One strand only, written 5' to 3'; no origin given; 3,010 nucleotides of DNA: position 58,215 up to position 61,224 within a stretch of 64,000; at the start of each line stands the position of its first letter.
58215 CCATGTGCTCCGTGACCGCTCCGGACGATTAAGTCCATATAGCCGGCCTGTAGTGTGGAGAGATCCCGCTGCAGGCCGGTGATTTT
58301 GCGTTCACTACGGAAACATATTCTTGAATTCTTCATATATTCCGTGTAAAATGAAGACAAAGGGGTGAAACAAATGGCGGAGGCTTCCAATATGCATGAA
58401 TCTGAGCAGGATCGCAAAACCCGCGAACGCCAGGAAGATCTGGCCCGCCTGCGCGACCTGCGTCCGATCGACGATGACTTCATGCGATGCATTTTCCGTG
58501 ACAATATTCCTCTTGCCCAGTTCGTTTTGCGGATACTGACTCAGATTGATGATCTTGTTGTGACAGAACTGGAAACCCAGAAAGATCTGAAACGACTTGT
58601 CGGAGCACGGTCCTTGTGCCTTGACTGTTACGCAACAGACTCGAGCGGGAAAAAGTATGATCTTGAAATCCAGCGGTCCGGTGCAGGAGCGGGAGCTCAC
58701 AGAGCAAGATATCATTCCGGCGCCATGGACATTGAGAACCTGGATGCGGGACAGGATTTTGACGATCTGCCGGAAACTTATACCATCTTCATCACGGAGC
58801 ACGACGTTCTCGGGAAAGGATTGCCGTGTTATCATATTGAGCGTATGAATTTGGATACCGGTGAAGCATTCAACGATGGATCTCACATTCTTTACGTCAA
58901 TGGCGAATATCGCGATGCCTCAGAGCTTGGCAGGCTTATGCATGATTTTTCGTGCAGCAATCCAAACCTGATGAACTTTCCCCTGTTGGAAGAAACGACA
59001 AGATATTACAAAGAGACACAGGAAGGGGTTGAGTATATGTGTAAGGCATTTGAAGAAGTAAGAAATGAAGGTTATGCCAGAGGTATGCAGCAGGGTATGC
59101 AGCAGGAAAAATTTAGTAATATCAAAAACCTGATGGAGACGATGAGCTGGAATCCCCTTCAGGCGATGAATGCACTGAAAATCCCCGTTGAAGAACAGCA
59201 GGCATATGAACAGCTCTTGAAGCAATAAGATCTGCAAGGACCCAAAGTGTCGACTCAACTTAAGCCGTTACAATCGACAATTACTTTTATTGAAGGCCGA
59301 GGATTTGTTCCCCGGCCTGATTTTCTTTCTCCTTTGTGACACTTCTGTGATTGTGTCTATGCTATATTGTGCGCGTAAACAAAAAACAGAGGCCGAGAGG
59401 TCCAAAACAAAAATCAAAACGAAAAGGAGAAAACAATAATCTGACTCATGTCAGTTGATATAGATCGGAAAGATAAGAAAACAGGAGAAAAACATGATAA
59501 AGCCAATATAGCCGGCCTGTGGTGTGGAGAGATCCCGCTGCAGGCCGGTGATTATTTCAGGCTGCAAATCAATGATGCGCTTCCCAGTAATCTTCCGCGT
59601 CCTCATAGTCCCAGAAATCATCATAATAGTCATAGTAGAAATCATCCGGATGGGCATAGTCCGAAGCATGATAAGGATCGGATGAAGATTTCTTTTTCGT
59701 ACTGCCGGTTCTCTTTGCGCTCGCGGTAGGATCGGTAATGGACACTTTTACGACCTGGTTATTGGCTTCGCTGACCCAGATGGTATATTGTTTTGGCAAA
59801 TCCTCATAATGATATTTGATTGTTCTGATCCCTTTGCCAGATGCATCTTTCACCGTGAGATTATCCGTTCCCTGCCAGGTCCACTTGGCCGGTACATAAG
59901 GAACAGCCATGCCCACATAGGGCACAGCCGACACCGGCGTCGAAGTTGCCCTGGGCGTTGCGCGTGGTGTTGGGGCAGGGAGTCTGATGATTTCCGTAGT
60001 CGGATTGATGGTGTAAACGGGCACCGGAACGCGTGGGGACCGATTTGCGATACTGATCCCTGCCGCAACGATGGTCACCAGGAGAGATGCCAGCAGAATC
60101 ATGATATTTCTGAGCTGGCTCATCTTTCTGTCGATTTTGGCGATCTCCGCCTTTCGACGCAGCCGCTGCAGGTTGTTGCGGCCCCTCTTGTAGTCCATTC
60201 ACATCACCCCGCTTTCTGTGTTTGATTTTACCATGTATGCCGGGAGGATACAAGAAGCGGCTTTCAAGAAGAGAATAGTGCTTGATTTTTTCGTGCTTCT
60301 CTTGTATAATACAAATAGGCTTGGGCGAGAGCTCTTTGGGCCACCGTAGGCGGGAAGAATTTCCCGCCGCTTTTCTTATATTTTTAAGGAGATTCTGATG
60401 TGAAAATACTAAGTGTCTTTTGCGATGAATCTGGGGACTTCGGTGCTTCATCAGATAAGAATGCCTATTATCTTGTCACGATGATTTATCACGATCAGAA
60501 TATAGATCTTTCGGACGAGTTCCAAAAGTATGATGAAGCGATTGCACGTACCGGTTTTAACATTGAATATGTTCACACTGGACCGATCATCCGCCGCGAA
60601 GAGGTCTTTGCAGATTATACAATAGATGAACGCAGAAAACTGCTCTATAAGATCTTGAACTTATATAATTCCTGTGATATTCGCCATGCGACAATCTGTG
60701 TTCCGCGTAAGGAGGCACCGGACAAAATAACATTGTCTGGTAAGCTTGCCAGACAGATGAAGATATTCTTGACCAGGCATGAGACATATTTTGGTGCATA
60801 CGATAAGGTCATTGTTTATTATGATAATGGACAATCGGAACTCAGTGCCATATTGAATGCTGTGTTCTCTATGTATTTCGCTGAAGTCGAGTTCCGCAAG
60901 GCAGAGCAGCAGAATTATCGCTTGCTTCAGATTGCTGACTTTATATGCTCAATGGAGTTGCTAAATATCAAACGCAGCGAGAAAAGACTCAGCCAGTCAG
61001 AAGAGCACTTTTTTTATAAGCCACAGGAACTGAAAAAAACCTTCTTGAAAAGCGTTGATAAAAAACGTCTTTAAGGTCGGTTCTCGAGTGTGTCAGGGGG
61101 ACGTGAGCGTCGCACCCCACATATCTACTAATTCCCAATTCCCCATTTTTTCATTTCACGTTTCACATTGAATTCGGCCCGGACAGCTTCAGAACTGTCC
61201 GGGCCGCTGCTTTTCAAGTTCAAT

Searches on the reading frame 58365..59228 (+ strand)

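Call 5: search_protein_families(library=pfam, proteins=[window:58365-59228:+], max_evalue=0.01)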
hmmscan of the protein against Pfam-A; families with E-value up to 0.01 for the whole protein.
window:58365-59228:+ (287 aa): 1 family
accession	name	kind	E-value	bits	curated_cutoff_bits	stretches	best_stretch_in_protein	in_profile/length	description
PF12784.13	PDDEXK_2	-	7.1e-09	36.2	27.4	1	56-179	26-151/229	PD-(D/E)XK nuclease family transposase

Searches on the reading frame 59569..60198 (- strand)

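Call 5: search_protein_families(library=pfam, proteins=[window:59569-60198:-], max_evalue=0.01)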
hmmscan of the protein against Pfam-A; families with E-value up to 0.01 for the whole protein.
window:59569-60198:- (209 aa): 0 families

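Call 6: search_protein_families(library=phrogs, proteins=[window:59569-60198:-], max_evalue=0.1)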
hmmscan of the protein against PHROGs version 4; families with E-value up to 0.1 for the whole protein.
window:59569-60198:- (209 aa): 1 family
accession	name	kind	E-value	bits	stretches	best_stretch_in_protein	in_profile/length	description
phrog_36698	-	unknown function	0.0066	17.6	1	84-128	43-85/92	-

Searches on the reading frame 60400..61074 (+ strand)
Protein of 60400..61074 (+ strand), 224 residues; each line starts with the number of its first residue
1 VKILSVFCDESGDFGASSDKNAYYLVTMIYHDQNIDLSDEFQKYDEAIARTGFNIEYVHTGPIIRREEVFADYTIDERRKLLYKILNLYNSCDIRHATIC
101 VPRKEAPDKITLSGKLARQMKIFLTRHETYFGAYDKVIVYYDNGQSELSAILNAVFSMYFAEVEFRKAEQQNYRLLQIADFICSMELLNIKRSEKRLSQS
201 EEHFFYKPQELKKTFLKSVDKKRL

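Call 5: search_protein_families(library=pfam, proteins=[window:60400-61074:+], max_evalue=0.01)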
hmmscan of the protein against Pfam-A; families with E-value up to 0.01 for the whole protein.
window:60400-61074:+ (224 aa): 2 families
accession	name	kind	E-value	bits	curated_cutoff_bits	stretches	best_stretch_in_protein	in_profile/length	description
PF12686.12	DUF3800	-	9.8e-10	39.7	21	1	6-184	2-144/149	Protein of unknown function (DUF3800)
PF23834.1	DUF7204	-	0.0068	17.2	27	0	28-50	6-28/50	Domain of unknown function (DUF7204)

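Call 6: search_protein_families(library=phrogs, proteins=[window:60400-61074:+], max_evalue=0.1)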
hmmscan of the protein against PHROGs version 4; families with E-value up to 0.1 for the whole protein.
window:60400-61074:+ (224 aa): 1 family
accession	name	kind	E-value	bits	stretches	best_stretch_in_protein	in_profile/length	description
phrog_1489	-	unknown function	0.054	14.8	0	28-50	6-28/51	-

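Call 66: search_protein_families(library=padloc, proteins=[window:60400-61074:+], max_evalue=0.01)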
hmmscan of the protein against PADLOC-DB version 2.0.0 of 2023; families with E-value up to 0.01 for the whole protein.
window:60400-61074:+ (224 aa): 0 families
